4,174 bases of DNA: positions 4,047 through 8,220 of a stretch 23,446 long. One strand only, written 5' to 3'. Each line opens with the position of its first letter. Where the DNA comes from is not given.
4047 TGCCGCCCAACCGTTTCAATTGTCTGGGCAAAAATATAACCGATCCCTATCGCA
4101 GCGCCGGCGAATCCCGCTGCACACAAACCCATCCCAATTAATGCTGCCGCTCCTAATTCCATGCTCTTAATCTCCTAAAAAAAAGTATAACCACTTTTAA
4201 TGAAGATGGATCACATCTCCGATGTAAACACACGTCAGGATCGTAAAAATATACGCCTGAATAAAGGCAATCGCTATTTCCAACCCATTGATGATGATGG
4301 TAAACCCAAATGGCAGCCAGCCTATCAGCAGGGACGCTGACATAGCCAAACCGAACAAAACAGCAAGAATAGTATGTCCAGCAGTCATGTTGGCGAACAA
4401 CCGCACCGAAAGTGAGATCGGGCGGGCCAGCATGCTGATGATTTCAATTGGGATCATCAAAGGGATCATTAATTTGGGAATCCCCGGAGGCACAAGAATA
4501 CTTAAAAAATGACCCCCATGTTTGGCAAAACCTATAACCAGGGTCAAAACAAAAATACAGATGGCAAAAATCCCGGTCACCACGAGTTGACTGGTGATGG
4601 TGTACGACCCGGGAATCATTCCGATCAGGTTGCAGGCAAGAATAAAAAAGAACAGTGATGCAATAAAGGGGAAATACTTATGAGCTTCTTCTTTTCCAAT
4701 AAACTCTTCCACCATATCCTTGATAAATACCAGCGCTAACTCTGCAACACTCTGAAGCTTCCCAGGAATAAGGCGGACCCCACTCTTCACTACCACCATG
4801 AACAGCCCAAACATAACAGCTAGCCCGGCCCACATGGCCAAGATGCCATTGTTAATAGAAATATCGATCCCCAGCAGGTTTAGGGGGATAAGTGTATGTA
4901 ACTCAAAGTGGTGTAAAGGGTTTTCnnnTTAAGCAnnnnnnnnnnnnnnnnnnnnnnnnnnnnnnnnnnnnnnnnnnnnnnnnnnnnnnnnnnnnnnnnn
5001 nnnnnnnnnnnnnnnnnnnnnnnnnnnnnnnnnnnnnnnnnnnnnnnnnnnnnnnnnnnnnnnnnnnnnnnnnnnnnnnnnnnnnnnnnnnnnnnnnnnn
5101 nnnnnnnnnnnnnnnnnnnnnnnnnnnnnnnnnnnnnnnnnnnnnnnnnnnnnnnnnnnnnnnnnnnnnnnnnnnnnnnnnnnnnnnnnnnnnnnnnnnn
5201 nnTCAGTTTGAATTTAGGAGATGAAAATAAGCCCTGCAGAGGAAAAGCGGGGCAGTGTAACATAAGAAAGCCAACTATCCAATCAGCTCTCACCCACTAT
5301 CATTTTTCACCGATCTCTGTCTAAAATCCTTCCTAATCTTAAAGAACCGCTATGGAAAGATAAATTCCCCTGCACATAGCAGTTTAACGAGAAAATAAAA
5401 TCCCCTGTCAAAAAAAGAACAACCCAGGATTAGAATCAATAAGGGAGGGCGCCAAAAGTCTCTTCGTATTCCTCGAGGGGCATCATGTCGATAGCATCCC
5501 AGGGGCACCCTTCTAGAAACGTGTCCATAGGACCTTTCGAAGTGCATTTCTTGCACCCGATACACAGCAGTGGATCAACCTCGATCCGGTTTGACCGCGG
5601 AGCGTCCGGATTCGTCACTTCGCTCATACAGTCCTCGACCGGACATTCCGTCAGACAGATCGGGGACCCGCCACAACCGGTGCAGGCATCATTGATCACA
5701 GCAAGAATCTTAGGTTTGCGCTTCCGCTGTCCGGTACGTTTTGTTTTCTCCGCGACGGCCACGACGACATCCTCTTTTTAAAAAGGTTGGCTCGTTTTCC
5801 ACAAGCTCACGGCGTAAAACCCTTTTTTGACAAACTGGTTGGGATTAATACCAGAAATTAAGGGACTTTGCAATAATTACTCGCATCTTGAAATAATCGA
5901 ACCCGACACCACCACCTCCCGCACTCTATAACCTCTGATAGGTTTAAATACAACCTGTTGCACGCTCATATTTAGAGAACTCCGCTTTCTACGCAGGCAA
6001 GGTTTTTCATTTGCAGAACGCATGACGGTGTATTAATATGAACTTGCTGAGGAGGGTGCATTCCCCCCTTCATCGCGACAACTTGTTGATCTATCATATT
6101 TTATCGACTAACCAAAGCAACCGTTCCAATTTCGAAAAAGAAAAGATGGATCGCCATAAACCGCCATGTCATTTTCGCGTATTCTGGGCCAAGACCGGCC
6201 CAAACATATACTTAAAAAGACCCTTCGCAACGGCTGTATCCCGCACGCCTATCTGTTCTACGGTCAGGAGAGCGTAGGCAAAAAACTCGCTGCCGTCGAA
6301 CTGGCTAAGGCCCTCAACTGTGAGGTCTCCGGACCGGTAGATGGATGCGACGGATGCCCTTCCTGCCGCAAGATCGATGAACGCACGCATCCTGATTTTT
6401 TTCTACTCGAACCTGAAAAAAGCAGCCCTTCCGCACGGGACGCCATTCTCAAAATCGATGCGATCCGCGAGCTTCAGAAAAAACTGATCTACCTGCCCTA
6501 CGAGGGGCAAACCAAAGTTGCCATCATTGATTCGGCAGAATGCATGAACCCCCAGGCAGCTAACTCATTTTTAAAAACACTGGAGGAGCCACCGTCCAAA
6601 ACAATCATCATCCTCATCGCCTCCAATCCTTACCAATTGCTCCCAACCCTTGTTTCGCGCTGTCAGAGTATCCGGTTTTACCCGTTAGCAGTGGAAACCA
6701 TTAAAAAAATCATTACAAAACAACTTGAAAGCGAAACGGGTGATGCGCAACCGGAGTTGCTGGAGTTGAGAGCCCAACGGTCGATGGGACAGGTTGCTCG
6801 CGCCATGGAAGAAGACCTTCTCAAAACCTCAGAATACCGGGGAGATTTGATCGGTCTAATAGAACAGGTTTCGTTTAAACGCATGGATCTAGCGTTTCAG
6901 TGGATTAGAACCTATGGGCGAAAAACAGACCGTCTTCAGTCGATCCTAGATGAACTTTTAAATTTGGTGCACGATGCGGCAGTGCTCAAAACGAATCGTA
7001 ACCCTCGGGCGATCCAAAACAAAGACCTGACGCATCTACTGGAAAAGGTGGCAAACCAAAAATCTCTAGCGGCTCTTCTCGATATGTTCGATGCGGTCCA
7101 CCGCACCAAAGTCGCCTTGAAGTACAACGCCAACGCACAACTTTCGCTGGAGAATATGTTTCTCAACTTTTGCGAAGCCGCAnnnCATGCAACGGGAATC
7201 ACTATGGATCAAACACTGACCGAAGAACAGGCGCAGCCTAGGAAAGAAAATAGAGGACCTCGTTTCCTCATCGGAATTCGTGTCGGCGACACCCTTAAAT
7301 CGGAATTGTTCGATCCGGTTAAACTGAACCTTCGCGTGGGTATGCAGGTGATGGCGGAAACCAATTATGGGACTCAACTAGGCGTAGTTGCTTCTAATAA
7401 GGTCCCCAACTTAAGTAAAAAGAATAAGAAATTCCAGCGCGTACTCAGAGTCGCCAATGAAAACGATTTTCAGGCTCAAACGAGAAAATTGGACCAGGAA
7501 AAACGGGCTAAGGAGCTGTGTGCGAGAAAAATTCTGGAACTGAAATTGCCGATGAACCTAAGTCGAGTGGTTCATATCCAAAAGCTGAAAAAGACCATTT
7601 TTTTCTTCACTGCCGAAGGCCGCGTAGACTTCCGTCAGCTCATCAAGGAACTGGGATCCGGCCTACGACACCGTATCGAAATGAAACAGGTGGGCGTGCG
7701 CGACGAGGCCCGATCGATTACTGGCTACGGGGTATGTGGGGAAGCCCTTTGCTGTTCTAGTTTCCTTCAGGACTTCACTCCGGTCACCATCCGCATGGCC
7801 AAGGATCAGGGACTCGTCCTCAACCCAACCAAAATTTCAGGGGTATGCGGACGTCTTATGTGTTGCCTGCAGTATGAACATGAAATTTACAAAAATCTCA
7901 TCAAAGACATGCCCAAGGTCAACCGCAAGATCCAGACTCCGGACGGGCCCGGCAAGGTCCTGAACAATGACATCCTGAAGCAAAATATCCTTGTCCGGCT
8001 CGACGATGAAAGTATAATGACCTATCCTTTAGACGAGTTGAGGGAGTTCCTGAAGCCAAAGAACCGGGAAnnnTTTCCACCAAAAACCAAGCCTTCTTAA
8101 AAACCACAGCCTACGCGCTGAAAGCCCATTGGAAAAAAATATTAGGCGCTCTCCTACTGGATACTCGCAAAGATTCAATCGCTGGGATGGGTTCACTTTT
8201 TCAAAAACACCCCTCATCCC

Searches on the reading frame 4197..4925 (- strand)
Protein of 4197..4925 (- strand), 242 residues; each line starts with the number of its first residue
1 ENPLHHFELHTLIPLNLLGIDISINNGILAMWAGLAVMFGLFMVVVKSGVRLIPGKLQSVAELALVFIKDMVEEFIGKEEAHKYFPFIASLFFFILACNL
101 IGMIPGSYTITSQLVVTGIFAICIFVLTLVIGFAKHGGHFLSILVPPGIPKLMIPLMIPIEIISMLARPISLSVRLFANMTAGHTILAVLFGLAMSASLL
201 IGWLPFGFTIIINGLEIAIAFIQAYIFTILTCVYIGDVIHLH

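Call 17: search_protein_families(library=ncbifam, proteins=[window:4197-4925:-], max_evalue=0.00001)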
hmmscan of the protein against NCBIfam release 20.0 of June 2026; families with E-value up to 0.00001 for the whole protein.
window:4197-4925:- (242 aa): 14 families
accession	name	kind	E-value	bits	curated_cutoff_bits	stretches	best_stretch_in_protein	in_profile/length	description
NF004482.0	PRK05815.2-4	equivalog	9.9e-81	271.1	225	1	2-242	6-252/252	F0F1 ATP synthase subunit A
TIGR01131.1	ATP_synt_6_or_A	equivalog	3.2e-62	210.4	102.6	1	5-238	3-226/227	F0F1 ATP synthase subunit A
NF009953.0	PRK13419.1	equivalog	1.1e-40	139.9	460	1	11-238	96-329/346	F0F1 ATP synthase subunit A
NF004481.0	PRK05815.2-3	equivalog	7.1e-37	127.2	227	1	22-237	16-216/225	F0F1 ATP synthase subunit A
NF009952.0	PRK13417.1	equivalog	3.6e-30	105.5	531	2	109-242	217-352/352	F0F1 ATP synthase subunit A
NF009955.0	PRK13421.1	equivalog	2.9e-27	95.6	302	1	21-239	16-217/231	F0F1 ATP synthase subunit A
TIGR03306.1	altF1_A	exception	8.5e-27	94.2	302.1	1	22-236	14-213/217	alternate F1F0 ATPase, F0 subunit A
NF004486.0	PRK05815.3-4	equivalog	5.6e-25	88.4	272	1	5-238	7-222/224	F0F1 ATP synthase subunit A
NF009954.0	PRK13420.1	equivalog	4.2e-24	85.6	272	1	22-239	17-217/229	F0F1 ATP synthase subunit A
NF004479.0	PRK05815.1-4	equivalog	1.9e-22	79.7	268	1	21-239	12-234/238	F0F1 ATP synthase subunit A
NF004484.0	PRK05815.3-2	equivalog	6e-22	78.5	234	1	10-236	5-221/226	F0F1 ATP synthase subunit A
NF004477.0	PRK05815.1-1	equivalog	1.7e-17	63.8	280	1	30-237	47-263/268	F0F1 ATP synthase subunit A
NF004485.0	PRK05815.3-3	equivalog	1.8e-15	57.1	249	1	62-237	63-250/281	F0F1 ATP synthase subunit A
NF004487.0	PRK05815.3-5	equivalog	1.6e-10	40.8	224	1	41-235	44-233/269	F0F1 ATP synthase subunit A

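Call 18: search_protein_families(library=pfam, proteins=[window:4197-4925:-], max_evalue=0.0001)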
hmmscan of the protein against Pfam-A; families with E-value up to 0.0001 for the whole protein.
window:4197-4925:- (242 aa): 1 family
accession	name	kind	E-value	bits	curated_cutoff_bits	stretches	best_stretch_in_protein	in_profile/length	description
PF00119.25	ATP-synt_A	-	3.1e-63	214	33.9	1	29-235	2-216/217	ATP synthase A chain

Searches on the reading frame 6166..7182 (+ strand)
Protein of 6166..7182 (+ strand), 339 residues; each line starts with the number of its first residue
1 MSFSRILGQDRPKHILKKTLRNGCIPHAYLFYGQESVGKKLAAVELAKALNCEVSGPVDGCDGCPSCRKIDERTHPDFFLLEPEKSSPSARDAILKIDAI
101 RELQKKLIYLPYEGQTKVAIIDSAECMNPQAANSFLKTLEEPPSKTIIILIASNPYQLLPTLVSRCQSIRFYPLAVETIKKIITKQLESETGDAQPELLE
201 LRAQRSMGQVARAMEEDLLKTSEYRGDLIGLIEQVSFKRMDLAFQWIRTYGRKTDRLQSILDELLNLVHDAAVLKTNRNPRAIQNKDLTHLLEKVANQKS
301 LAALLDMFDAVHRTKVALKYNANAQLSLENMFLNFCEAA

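Call 17: search_protein_families(library=ncbifam, proteins=[window:6166-7182:+], max_evalue=0.00001)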
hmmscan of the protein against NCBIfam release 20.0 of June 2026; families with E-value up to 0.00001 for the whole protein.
window:6166-7182:+ (339 aa): 59 families (the best 25 are shown)
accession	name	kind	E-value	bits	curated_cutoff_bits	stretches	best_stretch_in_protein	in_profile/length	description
TIGR00678.1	holB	equivalog_domain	9.9e-60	201.4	180.6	1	14-202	2-181/188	DNA polymerase III subunit delta'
NF004310.0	PRK05707.1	equivalog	5.8e-54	183.7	280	1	19-336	15-322/328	DNA polymerase III subunit delta'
NF005972.1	PRK08058.1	equivalog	1.3e-51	175.7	340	1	14-336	15-327/328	DNA polymerase III subunit delta'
TIGR02397.1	dnaX_nterm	equivalog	2e-49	168.8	250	1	2-210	12-212/355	DNA polymerase III subunit gamma/tau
NF005638.0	PRK07399.1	subfamily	6.1e-44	150.3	230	1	2-215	5-225/317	DNA polymerase III subunit delta'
NF011514.0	PRK14953.1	equivalog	7.7e-43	147.1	536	1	2-210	14-214/488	DNA polymerase III subunits gamma and tau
NF004047.0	PRK05564.1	equivalog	8.6e-43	146.5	282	1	93-337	71-312/313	DNA polymerase III subunit delta'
NF005926.0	PRK07940.1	equivalog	1e-42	146.8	300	2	21-214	32-209/394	DNA polymerase III subunit delta'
NF004046.1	PRK05563.1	equivalog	7.1e-42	144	400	1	2-210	13-213/567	DNA polymerase III subunit gamma/tau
NF011523.0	PRK14962.1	equivalog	1.8e-41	142.4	576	1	2-222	12-226/474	DNA polymerase III subunits gamma and tau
NF011524.0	PRK14963.1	equivalog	1.8e-40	139.6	601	1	2-206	12-207/647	DNA polymerase III subunits gamma and tau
NF005677.0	PRK07471.1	equivalog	2.3e-37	129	252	1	5-314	20-339/366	DNA polymerase III subunit delta'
NF011512.0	PRK14950.1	equivalog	6.1e-35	121.4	593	1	3-212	15-217/585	DNA polymerase III subunits gamma and tau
NF011526.0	PRK14965.1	equivalog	8.8e-35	120.6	670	1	2-209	14-213/578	DNA polymerase III subunits gamma and tau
NF011520.0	PRK14959.1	equivalog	9.1e-35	120.2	798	1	2-214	14-218/624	DNA polymerase III subunits gamma and tau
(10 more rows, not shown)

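Call 18: search_protein_families(library=pfam, proteins=[window:6166-7182:+], max_evalue=0.0001)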
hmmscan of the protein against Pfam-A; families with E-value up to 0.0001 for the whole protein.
window:6166-7182:+ (339 aa): 2 families
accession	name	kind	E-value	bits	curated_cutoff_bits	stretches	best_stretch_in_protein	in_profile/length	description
PF13177.12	DNA_pol3_delta2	-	2e-52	177.9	27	1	9-174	2-160/161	DNA polymerase III, delta subunit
PF09115.15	DNApol3-delta_C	-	2.9e-06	28.2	21.7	1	257-335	36-115/117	DNA polymerase III, delta subunit, C terminal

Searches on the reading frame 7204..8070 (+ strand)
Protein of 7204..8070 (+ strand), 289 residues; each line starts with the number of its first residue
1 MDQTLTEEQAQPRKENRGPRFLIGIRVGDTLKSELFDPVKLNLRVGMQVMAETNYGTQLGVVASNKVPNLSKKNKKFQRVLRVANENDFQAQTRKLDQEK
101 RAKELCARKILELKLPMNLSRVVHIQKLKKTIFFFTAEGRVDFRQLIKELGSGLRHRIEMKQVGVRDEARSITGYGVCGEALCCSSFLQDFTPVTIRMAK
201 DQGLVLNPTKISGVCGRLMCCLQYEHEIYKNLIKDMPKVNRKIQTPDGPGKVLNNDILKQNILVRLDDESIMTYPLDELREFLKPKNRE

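Call 17: search_protein_families(library=ncbifam, proteins=[window:7204-8070:+], max_evalue=0.00001)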
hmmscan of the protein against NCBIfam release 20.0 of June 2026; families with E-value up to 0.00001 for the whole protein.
window:7204-8070:+ (289 aa): 1 family
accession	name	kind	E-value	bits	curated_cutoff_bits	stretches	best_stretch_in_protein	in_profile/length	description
NF041131.1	RicT_YaaT_fam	subfamily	1.3e-76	256.9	70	1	48-257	2-212/213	regulatory iron-sulfur-containing complex subunit RicT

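Call 18: search_protein_families(library=pfam, proteins=[window:7204-8070:+], max_evalue=0.0001)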
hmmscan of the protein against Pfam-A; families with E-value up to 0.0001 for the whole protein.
window:7204-8070:+ (289 aa): 1 family
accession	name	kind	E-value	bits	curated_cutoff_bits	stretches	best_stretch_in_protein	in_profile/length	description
PF04468.17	PSP1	-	1.8e-24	86.3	27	1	79-163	2-86/86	PSP1 C-terminal conserved region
